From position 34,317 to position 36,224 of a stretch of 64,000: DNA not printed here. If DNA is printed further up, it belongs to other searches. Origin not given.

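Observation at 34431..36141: Low-GC single-gene islet: orphan cyanophycin-synthetase-like N+G (ATP-grasp) protein with no Mur-ligase-like M domain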

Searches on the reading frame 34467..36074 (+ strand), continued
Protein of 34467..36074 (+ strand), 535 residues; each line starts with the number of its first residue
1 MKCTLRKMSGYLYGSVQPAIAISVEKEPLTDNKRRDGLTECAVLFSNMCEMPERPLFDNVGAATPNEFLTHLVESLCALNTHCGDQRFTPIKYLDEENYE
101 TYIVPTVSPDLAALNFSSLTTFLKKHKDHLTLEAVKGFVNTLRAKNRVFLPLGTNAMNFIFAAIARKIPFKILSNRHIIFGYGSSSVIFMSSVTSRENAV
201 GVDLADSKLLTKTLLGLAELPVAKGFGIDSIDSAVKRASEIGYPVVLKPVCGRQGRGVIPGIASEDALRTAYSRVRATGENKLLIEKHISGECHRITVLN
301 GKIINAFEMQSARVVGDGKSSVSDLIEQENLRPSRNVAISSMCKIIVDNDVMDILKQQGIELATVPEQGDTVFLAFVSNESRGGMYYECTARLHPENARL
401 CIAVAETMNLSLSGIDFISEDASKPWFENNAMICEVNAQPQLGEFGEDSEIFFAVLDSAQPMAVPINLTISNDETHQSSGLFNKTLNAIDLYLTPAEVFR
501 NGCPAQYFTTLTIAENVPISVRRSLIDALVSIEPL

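Call 68: find_encoding_contigs(protein=P0006, flank=8000, max_places=2)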
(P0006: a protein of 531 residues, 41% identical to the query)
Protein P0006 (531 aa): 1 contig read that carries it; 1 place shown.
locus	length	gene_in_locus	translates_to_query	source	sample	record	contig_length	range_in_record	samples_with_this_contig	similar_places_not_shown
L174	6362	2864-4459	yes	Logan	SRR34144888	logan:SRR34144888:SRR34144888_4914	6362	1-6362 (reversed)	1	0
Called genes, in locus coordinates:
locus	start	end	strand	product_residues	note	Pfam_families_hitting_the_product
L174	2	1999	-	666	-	?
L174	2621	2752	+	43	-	-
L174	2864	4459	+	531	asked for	PF02786:CPSase_L_D2 (weak), PF08443:RimK (faint), PF02955:GSH-S_ATP (faint)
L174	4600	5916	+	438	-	PF07992:Pyr_redox_2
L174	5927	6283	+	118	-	PF17336:DUF5368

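Call 69: search_protein_representatives(alignment_id=A1)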
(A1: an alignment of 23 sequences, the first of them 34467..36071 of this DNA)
Query: 23 sequences, 536 profile positions. Proteins with E-value up to 0.001 (for the whole library): 12080; up to 1e-10: 8759; up to 1e-30: 4698. The best 150 are listed.
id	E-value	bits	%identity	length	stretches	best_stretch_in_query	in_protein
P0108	8.5e-232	786.8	-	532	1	1-530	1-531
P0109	6.1e-221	751.0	-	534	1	1-529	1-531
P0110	5.6e-220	747.8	-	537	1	1-532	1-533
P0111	7.0e-211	717.8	-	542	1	1-532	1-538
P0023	2.3e-210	716.1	-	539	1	1-533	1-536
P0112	7.1e-205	698.0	-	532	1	1-531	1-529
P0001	2.0e-204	696.5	-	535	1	1-529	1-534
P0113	3.3e-204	695.8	-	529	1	1-530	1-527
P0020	1.3e-202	690.5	-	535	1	1-533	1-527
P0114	1.8e-202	690.0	-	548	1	1-530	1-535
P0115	1.1e-201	687.4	-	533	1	1-531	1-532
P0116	5.2e-191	652.2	-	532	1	1-530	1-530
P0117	2.3e-189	646.8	-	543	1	1-531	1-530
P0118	4.3e-182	622.8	-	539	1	1-532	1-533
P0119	3.1e-178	610.1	-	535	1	1-531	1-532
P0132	5.0e-125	434.5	-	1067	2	152-441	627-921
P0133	8.0e-124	430.5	-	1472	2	154-465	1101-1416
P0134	4.8e-119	414.7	-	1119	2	153-465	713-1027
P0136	5.6e-115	401.3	-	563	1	3-522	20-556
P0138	2.2e-109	382.8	-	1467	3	180-448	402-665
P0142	2.9e-100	352.7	-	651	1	6-465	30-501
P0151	7.5e-92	325.0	-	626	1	5-476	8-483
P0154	2.7e-91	323.1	-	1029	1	97-463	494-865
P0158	3.8e-90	319.3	-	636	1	3-482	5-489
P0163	1.5e-89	317.3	-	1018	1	6-460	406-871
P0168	4.3e-89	315.9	-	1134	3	157-446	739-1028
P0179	1.8e-87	310.5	-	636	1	2-489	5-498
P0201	4.0e-85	302.8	-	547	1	4-524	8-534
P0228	1.7e-83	297.4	-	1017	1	8-456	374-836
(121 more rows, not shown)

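Call 70: list_cluster_members(proteins=[P0108, P0109, P0110, P0111, P0136, P0201, P0142, P0151, P0158, P0179])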
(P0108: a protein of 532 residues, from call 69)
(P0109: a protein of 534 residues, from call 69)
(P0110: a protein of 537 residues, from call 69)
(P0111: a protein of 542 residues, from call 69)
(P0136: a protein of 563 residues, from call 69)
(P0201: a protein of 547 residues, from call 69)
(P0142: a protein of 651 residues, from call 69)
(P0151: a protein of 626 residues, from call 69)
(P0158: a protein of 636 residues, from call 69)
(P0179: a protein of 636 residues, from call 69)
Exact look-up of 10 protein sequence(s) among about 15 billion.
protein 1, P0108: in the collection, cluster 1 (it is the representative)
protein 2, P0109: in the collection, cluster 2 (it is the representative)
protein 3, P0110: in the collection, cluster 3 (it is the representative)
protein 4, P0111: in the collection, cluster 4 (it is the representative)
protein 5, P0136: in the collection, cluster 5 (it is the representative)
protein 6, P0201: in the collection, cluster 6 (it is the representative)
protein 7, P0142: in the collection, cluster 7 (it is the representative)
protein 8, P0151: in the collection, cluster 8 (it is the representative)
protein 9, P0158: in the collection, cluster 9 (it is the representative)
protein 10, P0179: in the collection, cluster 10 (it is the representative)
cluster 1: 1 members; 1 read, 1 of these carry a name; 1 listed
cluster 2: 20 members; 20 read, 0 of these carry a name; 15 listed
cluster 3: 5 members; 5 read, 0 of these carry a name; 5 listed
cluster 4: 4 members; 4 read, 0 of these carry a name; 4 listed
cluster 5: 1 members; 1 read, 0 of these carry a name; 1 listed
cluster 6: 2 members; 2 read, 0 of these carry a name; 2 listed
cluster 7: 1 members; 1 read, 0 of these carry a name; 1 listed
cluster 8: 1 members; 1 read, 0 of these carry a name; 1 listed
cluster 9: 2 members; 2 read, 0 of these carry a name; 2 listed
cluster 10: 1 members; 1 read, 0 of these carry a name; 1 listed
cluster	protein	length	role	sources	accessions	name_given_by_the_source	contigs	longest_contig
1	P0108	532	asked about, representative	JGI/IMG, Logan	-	D-alanine-D-alanine ligase-like ATP-grasp enzyme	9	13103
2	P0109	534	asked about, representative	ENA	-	-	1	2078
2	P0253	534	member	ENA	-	-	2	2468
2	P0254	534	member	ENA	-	-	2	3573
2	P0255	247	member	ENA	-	-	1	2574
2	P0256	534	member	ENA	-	-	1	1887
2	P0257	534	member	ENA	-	-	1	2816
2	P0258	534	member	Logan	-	-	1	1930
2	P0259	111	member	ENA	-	-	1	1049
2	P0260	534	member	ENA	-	-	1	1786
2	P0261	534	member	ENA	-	-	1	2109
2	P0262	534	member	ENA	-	-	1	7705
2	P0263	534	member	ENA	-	-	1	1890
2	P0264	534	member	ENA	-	-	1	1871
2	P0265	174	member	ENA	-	-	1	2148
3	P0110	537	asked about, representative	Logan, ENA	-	-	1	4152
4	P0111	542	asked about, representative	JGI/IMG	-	-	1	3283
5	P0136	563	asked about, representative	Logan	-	-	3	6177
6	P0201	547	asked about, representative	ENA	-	-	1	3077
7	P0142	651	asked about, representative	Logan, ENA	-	-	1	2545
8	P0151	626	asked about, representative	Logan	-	-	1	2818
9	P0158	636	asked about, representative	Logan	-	-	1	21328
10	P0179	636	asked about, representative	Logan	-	-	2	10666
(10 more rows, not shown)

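Call 73: search_solved_structures(query=window:34467-36074:+, max_evalue=1e-40, show_alignments=5)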
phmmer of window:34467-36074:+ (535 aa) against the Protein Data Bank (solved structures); distinct sequences matched with E-value up to 1e-40: 7.
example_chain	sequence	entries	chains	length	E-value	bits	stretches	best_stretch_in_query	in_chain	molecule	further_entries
7lg5_A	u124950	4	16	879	1.6e-49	172.2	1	151-442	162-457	Cyanophycin synthase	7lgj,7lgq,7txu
7txv_A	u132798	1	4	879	1.6e-49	172.2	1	151-442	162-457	Cyanophycin synthase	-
7wac_A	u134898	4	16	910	2e-47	165.3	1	145-441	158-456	Cyanophycin synthase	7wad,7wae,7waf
7ta5_A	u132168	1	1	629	1.9e-46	162.1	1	149-442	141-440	Glutathione synthase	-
7lgm_A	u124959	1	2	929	9.5e-44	153.2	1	128-442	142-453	Cyanophycin synthase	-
7lgn_A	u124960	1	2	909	6.4e-42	147.2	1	151-442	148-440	Cyanophycin synthase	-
8fxh_A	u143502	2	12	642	2.8e-41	145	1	166-441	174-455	RimK domain-containing protein ATP-grasp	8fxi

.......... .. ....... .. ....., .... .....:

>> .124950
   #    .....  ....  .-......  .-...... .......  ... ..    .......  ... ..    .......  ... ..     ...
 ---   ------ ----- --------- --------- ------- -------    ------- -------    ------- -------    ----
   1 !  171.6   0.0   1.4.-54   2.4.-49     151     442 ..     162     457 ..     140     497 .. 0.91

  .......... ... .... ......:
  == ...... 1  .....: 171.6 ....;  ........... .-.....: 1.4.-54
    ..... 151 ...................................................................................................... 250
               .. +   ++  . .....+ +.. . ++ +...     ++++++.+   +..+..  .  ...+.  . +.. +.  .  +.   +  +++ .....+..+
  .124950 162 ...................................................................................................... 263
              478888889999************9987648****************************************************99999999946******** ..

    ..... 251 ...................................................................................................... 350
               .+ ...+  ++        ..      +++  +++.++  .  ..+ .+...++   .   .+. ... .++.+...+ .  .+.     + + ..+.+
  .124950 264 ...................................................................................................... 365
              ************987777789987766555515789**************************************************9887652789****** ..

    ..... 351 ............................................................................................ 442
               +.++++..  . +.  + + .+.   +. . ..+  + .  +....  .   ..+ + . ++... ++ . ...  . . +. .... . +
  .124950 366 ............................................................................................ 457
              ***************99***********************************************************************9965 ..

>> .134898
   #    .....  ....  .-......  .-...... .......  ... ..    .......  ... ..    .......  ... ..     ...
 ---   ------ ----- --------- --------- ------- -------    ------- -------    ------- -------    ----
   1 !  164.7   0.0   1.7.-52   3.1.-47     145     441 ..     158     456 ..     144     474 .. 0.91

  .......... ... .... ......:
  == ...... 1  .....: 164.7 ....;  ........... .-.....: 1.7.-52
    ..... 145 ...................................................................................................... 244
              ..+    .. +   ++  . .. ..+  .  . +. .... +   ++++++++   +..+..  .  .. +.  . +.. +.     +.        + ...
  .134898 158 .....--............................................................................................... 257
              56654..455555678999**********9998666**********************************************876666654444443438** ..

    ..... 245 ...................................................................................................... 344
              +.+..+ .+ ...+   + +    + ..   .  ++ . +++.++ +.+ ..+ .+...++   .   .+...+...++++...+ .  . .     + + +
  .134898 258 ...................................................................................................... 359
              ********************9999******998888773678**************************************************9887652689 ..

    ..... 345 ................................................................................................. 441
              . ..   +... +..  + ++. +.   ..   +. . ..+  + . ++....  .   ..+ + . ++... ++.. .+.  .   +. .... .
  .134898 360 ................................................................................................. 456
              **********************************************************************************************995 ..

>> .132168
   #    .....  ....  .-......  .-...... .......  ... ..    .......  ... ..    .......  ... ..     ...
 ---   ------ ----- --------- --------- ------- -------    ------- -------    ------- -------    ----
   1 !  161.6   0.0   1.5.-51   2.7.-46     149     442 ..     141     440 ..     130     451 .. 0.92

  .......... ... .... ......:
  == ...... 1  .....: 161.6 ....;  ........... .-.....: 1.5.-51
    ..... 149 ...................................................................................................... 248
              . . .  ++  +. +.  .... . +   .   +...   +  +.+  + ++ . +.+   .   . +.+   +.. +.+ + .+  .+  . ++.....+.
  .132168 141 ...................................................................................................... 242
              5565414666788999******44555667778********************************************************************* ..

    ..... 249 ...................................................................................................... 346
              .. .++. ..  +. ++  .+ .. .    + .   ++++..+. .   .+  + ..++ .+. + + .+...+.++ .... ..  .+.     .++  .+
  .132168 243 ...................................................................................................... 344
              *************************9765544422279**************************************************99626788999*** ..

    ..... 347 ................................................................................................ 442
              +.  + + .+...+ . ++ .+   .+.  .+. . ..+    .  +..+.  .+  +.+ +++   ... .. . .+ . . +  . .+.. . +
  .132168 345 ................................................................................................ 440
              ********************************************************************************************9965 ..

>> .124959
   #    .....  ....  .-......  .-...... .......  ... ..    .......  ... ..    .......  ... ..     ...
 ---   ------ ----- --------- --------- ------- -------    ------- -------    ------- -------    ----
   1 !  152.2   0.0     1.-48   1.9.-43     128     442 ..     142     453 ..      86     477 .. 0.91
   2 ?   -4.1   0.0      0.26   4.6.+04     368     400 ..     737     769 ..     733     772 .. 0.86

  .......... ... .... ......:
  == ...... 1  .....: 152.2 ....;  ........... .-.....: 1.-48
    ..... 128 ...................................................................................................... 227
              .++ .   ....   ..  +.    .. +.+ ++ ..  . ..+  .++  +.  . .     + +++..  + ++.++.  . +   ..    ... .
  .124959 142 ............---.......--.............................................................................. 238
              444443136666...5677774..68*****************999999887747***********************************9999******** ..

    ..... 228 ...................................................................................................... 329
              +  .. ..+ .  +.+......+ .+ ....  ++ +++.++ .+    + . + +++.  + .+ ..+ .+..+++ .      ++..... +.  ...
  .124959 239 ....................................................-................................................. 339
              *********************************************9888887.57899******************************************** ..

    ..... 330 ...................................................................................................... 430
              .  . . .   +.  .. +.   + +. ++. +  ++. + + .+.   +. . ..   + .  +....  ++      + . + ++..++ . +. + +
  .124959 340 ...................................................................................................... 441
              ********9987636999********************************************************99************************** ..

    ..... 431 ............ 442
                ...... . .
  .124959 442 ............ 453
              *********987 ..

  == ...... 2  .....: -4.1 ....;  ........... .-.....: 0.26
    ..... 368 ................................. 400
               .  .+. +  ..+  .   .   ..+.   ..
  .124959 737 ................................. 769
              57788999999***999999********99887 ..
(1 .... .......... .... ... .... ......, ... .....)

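Call 75: list_cluster_members(proteins=[P0001])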
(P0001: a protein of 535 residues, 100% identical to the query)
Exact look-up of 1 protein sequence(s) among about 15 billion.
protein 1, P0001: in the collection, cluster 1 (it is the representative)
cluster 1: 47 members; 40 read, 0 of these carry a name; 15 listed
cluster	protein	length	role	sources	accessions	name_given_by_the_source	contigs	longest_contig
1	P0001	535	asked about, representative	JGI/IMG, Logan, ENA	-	-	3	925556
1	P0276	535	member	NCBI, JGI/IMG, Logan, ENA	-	-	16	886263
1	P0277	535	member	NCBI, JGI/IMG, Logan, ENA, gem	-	-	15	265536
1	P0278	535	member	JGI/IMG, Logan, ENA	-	-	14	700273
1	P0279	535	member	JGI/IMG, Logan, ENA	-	-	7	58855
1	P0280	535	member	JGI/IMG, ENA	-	-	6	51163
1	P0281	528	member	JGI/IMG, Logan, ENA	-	-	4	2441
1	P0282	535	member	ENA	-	-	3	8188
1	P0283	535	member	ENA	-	-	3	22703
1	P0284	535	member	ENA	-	-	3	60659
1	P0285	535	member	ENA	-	-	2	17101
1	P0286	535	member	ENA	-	-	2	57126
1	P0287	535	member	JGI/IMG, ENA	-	-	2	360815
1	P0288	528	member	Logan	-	-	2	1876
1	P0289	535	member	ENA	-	-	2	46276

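Call 77: find_encoding_contigs(protein=P0282, flank=6000, max_places=2)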
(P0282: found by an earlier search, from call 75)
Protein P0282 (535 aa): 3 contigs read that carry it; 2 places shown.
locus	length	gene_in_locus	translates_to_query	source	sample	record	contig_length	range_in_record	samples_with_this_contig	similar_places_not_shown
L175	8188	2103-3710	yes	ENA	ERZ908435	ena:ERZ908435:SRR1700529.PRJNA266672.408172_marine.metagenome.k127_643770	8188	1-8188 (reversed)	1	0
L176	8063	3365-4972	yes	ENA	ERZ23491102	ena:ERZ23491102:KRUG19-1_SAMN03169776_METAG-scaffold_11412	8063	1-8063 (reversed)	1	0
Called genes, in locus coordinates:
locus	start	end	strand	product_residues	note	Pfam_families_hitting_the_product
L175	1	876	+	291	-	?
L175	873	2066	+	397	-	PF01266:DAO (weak), PF01494:FAD_binding_3, PF05834:Lycopene_cycl (faint), PF13450:NAD_binding_8 (weak)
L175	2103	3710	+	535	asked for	PF02786:CPSase_L_D2 (weak), PF08443:RimK (weak)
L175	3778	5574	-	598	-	PF00578:AhpC-TSA, PF08534:Redoxin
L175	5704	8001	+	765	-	PF03176:MMPL, PF00873:ACR_tran (faint), PF02460:Patched (weak), PF03176:MMPL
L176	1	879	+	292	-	?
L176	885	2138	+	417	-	PF01266:DAO (faint), PF01494:FAD_binding_3, PF07992:Pyr_redox_2 (faint)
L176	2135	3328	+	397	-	PF01266:DAO (weak), PF01494:FAD_binding_3, PF05834:Lycopene_cycl (faint), PF13450:NAD_binding_8 (weak)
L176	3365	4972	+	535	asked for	PF02786:CPSase_L_D2 (weak), PF08443:RimK (weak)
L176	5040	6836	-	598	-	PF00578:AhpC-TSA, PF08534:Redoxin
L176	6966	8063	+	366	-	?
